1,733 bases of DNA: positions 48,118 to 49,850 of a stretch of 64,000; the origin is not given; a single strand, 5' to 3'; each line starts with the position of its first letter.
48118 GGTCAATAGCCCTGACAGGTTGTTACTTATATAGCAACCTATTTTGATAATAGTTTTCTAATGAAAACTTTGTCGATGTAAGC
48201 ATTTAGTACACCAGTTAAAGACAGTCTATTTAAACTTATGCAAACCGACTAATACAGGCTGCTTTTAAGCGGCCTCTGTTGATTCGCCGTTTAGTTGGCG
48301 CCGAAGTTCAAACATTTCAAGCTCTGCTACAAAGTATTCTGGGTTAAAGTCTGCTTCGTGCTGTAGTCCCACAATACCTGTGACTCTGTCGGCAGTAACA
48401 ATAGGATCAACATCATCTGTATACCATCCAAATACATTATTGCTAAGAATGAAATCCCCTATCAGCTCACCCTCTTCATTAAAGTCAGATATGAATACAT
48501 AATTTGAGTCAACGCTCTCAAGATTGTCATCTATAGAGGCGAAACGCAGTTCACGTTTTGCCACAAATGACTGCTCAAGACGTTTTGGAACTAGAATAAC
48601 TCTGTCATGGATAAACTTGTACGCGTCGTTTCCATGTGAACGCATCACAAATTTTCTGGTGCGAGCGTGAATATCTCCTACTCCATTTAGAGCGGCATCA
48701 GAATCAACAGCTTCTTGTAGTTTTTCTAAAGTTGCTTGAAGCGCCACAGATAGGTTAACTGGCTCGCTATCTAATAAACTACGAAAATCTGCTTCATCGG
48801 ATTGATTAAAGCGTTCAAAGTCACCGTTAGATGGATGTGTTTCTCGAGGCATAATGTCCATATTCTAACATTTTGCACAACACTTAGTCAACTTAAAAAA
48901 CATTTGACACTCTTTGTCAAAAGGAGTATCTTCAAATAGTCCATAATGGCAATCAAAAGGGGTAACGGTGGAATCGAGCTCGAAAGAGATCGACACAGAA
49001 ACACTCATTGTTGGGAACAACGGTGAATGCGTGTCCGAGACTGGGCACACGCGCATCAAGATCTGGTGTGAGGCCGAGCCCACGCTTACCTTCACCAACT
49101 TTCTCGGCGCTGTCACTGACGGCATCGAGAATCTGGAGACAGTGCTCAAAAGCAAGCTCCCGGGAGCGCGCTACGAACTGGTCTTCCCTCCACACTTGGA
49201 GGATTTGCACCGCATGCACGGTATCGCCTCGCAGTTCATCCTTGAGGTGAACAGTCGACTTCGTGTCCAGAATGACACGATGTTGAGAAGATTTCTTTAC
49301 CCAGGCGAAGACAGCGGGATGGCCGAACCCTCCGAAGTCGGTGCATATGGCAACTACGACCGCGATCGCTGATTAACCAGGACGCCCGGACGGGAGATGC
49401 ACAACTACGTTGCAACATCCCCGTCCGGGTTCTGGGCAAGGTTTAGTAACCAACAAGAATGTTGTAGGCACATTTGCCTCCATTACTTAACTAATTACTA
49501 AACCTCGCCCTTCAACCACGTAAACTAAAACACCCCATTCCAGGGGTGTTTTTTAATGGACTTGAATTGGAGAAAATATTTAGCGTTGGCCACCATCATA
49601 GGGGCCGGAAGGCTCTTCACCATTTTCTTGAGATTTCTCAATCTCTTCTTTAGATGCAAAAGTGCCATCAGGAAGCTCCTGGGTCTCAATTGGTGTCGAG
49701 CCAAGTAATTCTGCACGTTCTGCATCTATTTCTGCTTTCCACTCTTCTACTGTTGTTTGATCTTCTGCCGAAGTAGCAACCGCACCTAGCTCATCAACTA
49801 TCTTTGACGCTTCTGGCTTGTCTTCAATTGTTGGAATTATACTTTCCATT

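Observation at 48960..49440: Second GC-rich (up to ~63%) cassette: 134-aa orphan ORF with strong GC3 bias and a 14-bp GC hairpin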

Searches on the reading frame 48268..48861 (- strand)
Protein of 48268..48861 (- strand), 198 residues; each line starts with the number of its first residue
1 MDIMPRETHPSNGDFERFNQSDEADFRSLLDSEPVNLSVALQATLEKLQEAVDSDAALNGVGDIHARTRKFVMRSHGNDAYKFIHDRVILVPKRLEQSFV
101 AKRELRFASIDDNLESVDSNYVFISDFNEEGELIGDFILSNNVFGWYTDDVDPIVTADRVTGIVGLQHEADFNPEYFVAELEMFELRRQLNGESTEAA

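Call 6: search_protein_families(library=pfam, proteins=[window:48268-48861:-], max_evalue=1)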
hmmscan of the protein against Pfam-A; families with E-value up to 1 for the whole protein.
window:48268-48861:- (198 aa): 0 families

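Call 7: search_protein_families(library=phrogs, proteins=[window:48268-48861:-], max_evalue=1)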
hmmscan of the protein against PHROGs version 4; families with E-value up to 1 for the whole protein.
window:48268-48861:- (198 aa): 1 family
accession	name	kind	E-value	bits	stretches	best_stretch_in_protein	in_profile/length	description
phrog_24606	-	unknown function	0.34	12.2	0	119-132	5-18/32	-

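Call 66: search_protein_families(library=ncbifam, proteins=[window:48268-48852:-], max_evalue=1)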
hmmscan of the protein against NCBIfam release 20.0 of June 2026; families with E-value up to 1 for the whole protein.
window:48268-48852:- (195 aa): 0 families

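Call 67: search_protein_families(library=padloc, proteins=[window:48268-48852:-], max_evalue=1)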
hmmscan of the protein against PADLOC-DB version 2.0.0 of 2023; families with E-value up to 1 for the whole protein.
window:48268-48852:- (195 aa): 0 families

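Call 68: find_homologous_proteins(query=window:48268-48852:-, max_evalue=0.001)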
Query window:48268-48852:- (195 aa): 2 proteins with E <= 0.001 among 107 candidates.
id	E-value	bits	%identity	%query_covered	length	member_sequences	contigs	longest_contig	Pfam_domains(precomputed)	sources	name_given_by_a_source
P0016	3.9e-123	427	100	100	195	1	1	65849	-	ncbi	-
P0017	2.6e-64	235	53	100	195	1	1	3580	-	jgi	jgi:hypothetical protein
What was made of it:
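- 48265..48852 (-): Divergently transcribed partner gene (195 aa from the conserved ATG at 48852; function unknown). A 100% identical 195-aa database entry (P0016) confirms the start (call 68).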

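Call 69: find_encoding_contigs(protein=P0016, flank=3000, max_places=3)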
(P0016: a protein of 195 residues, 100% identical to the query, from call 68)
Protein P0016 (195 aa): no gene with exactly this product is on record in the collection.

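Call 74: search_solved_structures(query=A11, max_evalue=10)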
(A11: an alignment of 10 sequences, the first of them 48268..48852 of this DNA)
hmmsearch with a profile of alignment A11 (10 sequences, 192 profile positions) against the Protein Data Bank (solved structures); distinct sequences matched with E-value up to 10: 2.
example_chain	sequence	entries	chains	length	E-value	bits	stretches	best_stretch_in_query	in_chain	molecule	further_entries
8p0j_I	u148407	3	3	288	0.48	13.7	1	105-166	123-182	Intermediate transcription factor 3 small subunit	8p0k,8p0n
4v8m_BV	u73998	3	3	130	0.71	13.1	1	120-165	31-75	60S RIBOSOMAL PROTEIN L22, PUTATIVE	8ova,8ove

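Call 75: search_protein_families(library=pfam, alignment_id=A11, max_evalue=0.1)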
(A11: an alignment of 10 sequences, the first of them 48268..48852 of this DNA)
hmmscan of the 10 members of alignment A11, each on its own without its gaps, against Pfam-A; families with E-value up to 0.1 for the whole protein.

A. member 1, window:48268-48852:- (195 aa): 0 families

B. families by the number of members that match (of 10 scanned): 2 families
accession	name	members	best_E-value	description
PF01624.25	MutS_I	1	0.0018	MutS domain I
PF18143.6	HAD_SAK_2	1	0.072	HAD domain in Swiss Army Knife RNA repair proteins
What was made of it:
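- Tried and rejected: Pfam, PHROGs, NCBIfam and PADLOC on ORF134, the partner and the two small downstream ORFs gave nothing usable (calls 6, 7, 66, 67, 75).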

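Call 83: predict_structure(alignment_id=A10)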
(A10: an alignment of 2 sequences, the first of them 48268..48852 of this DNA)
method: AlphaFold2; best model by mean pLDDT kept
length: 195 residues; sequences in the alignment: 2
mean_pLDDT: 35.9   pTM: 0.34
mean pLDDT of the five models: 35.9, 34.5, 33.5, 30.6, 30.5
residues with pLDDT >= 90: 0; 70-90: 0; 50-70: 10; < 50: 185
segments of 3 or more residues with pLDDT < 50: 1-42, 44-119, 131-133, 135-195
pLDDT, mean of each block of 10 residues (from residue 1): 26 38 44 40 47 33 31 30 34 40 38 42 52 42 30 23 29 32 35 26
secondary structure, 60 per line:
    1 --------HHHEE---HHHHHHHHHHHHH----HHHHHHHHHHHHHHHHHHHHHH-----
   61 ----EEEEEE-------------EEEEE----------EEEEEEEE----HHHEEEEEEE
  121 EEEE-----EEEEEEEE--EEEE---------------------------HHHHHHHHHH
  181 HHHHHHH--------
elements in order: H17-29 H34-55 E65-70 E84-88 E99-106 E114-124 E130-137 E140-143 H171-187
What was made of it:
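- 48265..48852 (-): The AF2 model is unusable (pLDDT 36, call 83).
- Tried and rejected: The AF2 model of the partner from a 2-sequence alignment failed (pLDDT 36, call 83).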

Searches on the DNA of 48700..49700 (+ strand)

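Call 15: search_rna_families(source=window, start=48700, end=49700, threshold=evalue, max_evalue=10)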
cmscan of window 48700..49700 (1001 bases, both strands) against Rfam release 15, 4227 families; matches with E-value up to 10: 5.
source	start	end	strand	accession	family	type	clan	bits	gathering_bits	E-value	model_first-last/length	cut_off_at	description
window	49508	49564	+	RF02362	Yfr10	Gene; sRNA;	-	23.7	43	0.62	1-78/78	no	Cyanobacterial functional RNA 10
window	49458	49557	+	RF01859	Phe_leader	Cis-reg; leader;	-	20.1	55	1.4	1-125/125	no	Phenylalanine leader peptide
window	49525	49562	-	RF01359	CRISPR-DR46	Gene; CRISPR;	-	19.1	50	5.3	1-38/38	no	CRISPR RNA direct repeat element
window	49581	49624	-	RF01131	sR47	Gene; snRNA; snoRNA; CD-box;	CL00132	17.3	40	0.2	1-55/55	no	Small nucleolar RNA sR47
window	49102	49133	-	RF00989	mir-492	Gene; miRNA;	-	15.5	76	1.9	24-55/75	no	mir-492 microRNA precursor family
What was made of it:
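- On Any Rfam 15 family: There is no hit over 49371-49520 at E <= 10, only terminator-like noise further downstream (call 15).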

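Call 55: build_rna_model(alignment_id=A6)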
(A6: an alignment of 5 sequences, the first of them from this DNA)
Model R1 built from alignment A6 (5 sequences, 161 columns); structure: RNAalifold consensus.
model positions 152; base pairs 39; branch points 1; effective number of sequences 1.46; information 0.59 bits per position. Calibrated on 0.2 Mb of random sequence (short: E-values are rough).
structure used (alignment columns):
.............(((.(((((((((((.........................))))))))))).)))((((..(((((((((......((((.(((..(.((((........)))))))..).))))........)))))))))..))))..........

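Call 56: search_with_rna_model(model_id=R1, sources=[window, L001, L003, L004, L005, L007, L009, L011, L014, L016, L125], max_evalue=1, make_alignment=true)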
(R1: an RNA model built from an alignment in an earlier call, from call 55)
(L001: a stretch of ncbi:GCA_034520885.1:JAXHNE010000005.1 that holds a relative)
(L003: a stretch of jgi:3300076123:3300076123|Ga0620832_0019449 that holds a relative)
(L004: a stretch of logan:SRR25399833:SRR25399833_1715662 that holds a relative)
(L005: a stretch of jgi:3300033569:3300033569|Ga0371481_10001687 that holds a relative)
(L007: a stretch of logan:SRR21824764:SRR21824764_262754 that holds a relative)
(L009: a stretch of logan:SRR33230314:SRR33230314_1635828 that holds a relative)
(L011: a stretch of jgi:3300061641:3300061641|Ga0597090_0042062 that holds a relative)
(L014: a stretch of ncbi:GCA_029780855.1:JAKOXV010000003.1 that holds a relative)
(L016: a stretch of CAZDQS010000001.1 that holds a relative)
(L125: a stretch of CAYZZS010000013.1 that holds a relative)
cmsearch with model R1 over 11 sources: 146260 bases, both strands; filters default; matches with E-value up to 1: 19.
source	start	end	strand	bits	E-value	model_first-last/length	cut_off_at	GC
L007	3071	3223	+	160.7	1.1e-35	1-152/152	no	0.53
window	49371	49520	+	152.7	7.9e-34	1-152/152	no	0.49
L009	564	712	+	147.4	1.3e-32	1-152/152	no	0.54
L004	436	584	+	137.5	2.9e-30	1-152/152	no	0.52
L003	1148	1285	+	109.3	1.1e-23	1-152/152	no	0.54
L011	1904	2049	+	62.7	9.1e-13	1-152/152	no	0.51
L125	4188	4345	-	51.2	4.4e-10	1-152/152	no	0.59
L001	10395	10550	+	48.9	1.5e-09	1-152/152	no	0.57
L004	487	595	-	34.4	3.8e-06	1-152/152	no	0.45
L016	7209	7359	+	33.9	4.8e-06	1-152/152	no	0.65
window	49434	49510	-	31.3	2e-05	64-142/152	no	0.42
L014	8381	8534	+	30.4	3.2e-05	1-152/152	no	0.56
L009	623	702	-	26.8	0.00022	64-142/152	no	0.5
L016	7201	7278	-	25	0.00059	1-152/152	no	0.64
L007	3124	3238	-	21.8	0.0033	1-152/152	no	0.44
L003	1195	1332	-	18.9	0.015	1-152/152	no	0.45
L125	4275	4365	+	16.4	0.06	1-152/152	no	0.68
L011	1890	1980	-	15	0.13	1-152/152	no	0.6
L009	577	618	-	14.3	0.19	15-59/152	no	0.64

Alignment A7: 19 matches aligned to the model, 229 columns, each read 5' to 3' on its own strand. Consensus structure (alignment columns), stored with it:
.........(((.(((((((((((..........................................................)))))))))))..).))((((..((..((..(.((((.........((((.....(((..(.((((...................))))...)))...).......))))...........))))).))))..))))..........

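Call 58: search_with_rna_model(model_id=R1, sources=[L126, L127, L128, L129, L130, L131, L132, L133, L005, L013], max_evalue=0.01)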
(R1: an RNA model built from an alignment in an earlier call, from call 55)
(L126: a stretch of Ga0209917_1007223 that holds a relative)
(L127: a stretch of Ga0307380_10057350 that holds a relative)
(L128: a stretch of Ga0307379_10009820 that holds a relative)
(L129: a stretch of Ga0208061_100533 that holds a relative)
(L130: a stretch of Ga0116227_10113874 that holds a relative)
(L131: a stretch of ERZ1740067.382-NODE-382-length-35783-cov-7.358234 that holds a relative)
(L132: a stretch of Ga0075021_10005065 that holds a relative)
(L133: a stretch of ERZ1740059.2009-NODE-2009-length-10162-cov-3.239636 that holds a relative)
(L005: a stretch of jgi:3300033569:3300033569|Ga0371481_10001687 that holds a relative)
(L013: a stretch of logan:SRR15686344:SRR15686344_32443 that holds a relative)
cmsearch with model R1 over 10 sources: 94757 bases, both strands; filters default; matches with E-value up to 0.01: 3.
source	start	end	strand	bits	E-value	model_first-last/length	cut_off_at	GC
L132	6103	6251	+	54.2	5.6e-11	1-152/152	no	0.57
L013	8381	8534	+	30.4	2.1e-05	1-152/152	no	0.56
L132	6036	6172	-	27.7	8.9e-05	1-152/152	no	0.61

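Call 59: search_with_rna_model(model_id=R1, sources=[window, L001, L003, L004, L007, L009, L011, L125, L132], max_evalue=1e-8, make_alignment=true)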
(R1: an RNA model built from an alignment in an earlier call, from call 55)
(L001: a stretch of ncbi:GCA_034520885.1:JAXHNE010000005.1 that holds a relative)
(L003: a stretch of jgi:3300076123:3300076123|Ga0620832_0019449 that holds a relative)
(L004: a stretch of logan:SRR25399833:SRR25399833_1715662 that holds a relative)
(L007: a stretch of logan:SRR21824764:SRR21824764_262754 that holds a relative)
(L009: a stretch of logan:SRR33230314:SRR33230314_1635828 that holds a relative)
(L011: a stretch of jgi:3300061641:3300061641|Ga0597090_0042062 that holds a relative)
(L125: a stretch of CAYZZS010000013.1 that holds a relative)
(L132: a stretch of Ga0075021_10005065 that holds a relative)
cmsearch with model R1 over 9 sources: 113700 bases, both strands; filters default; matches with E-value up to 1e-8: 9.
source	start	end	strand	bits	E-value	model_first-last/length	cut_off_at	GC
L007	3071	3223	+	160.7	8.2e-36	1-152/152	no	0.53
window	49371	49520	+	152.7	6.1e-34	1-152/152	no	0.49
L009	564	712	+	147.4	1e-32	1-152/152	no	0.54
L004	436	584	+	137.5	2.3e-30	1-152/152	no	0.52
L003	1148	1285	+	109.3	8.9e-24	1-152/152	no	0.54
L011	1904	2049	+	62.7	7.1e-13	1-152/152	no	0.51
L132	6103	6251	+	54.2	6.7e-11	1-152/152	no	0.57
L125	4188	4345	-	51.2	3.5e-10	1-152/152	no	0.59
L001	10395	10550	+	48.9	1.2e-09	1-152/152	no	0.57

Alignment A8: 9 matches aligned to the model, 198 columns, each read 5' to 3' on its own strand. Consensus structure (alignment columns), stored with it:
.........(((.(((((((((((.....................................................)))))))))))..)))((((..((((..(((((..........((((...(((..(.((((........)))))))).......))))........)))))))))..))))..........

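Call 61: build_rna_model(alignment_id=A8)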
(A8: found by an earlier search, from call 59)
Model R2 built from alignment A8 (9 sequences, 198 columns); structure: stored with the alignment.
model positions 152; base pairs 39; branch points 1; effective number of sequences 2.23; information 0.59 bits per position. Calibrated on 0.2 Mb of random sequence (short: E-values are rough).
structure used (alignment columns):
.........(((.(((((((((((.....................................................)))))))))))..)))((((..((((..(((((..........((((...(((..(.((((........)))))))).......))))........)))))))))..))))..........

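Call 62: search_with_rna_model(model_id=R2, sources=[window, L001, L003, L004, L005, L007, L009, L011, L014, L016, L125, L132], max_evalue=0.1)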
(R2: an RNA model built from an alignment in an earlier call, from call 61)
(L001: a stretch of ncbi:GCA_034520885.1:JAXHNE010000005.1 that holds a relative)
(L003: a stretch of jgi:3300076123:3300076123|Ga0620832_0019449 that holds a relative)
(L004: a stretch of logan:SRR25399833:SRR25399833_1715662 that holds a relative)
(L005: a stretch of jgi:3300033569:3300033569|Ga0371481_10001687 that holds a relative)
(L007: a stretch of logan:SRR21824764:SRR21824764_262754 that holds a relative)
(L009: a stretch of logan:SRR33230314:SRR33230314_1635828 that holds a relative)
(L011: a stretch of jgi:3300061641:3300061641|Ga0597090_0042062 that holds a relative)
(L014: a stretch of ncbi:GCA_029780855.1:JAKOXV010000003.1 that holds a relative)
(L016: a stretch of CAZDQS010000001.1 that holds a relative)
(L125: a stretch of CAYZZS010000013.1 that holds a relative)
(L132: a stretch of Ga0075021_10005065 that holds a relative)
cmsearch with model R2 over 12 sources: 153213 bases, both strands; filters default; matches with E-value up to 0.1: 20.
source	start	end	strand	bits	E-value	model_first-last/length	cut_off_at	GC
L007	3071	3223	+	142.5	3.5e-30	1-152/152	no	0.53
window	49371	49520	+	136.4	8.5e-29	1-152/152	no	0.49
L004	436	584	+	128.2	5.8e-27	1-152/152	no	0.52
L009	564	712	+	125.2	2.7e-26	1-152/152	no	0.54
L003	1148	1285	+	112.8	1.7e-23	1-152/152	no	0.54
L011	1904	2049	+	108.7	1.4e-22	1-152/152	no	0.51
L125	4188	4345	-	97.7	4.2e-20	1-152/152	no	0.59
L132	6103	6251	+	95.9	1e-19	1-152/152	no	0.57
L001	10395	10550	+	86.5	1.3e-17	1-152/152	no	0.57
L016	7208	7359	+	63.2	2.3e-12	1-152/152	no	0.65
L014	8381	8536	+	37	1.7e-06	1-152/152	no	0.56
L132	6090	6172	-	36.8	1.9e-06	1-152/152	no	0.61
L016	7201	7278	-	32.8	1.5e-05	1-152/152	no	0.64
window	49424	49527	-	29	0.0001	1-152/152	no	0.42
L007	3032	3142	-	26.9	0.00031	1-152/152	no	0.64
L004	408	505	-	26.5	0.00039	1-152/152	no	0.61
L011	1890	1980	-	26.3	0.00043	1-152/152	no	0.6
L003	1195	1332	-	24.4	0.0011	1-152/152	no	0.45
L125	4275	4365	+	23.4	0.0019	1-152/152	no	0.68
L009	559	631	-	21.8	0.0044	1-152/152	no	0.62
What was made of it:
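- Tried and rejected: None was found (call 62).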

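Call 63: search_with_rna_model(model_id=R2, sources=[window, L001, L003, L004, L007, L009, L011, L014, L016, L125, L132], max_evalue=0.0000017, make_alignment=true)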
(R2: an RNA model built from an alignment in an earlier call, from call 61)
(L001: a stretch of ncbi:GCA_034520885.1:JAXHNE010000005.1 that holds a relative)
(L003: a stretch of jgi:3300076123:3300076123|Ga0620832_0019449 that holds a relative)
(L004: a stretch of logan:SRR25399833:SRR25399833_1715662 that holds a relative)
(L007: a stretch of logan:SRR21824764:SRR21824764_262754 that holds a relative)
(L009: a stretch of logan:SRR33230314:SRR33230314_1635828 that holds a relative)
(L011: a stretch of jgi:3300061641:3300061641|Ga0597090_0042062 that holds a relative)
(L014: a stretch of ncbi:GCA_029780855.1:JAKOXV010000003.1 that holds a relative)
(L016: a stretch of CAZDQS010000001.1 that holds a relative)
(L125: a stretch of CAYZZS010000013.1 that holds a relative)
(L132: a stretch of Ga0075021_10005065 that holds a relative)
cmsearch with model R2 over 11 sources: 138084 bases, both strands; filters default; matches with E-value up to 0.0000017: 11.
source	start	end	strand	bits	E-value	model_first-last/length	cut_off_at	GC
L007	3071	3223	+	142.5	3.2e-30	1-152/152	no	0.53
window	49371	49520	+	136.4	7.7e-29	1-152/152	no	0.49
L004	436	584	+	128.2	5.2e-27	1-152/152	no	0.52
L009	564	712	+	125.2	2.4e-26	1-152/152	no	0.54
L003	1148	1285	+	112.8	1.5e-23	1-152/152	no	0.54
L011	1904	2049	+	108.7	1.3e-22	1-152/152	no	0.51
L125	4188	4345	-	97.7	3.7e-20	1-152/152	no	0.59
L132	6103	6251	+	95.9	9.3e-20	1-152/152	no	0.57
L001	10395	10550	+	86.5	1.2e-17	1-152/152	no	0.57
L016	7208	7359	+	63.2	2e-12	1-152/152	no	0.65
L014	8381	8536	+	37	1.5e-06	1-152/152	no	0.56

Alignment A9: 11 matches aligned to the model, 204 columns, each read 5' to 3' on its own strand. Consensus structure (alignment columns), stored with it:
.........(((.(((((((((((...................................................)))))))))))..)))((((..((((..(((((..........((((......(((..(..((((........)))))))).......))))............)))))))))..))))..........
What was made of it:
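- On Conserved structured RNA (cis-acting 3'UTR element): Antisense hits score far lower (calls 62, 63).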

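Call 95: search_rna_families(sources=[L003, L007, L011, L132, L009], threshold=evalue, max_evalue=1)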
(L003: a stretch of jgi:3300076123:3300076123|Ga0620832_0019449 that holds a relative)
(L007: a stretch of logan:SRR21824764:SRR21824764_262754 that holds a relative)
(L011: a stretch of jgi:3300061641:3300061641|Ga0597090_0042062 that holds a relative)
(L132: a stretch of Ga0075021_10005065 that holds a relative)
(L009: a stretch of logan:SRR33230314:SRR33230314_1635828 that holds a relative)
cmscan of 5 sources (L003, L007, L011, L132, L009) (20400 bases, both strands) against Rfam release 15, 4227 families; matches with E-value up to 1: 4.
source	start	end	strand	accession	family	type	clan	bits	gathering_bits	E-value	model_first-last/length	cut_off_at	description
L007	1856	1914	+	RF00008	Hammerhead_3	Gene; ribozyme;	CL00010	36.6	48.5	0.0001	1-54/54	no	Hammerhead ribozyme (type III)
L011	4750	4823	-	RF03964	mir-H1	Gene; miRNA;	-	28.2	97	0.58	1-85/85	no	mir-H1 microRNA precursor family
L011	4749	4823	-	RF03579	mir-2058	Gene; miRNA;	-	24.8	90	0.95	1-72/72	no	mir-2058 microRNA precursor family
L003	1341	1422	+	RF00457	IRES_mnt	Cis-reg; IRES;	-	19.7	100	0.28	1-203/203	no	Mnt IRES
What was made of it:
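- On Any Rfam 15 family: The orthologous elements of five other loci have no hit at E <= 1 (call 95).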
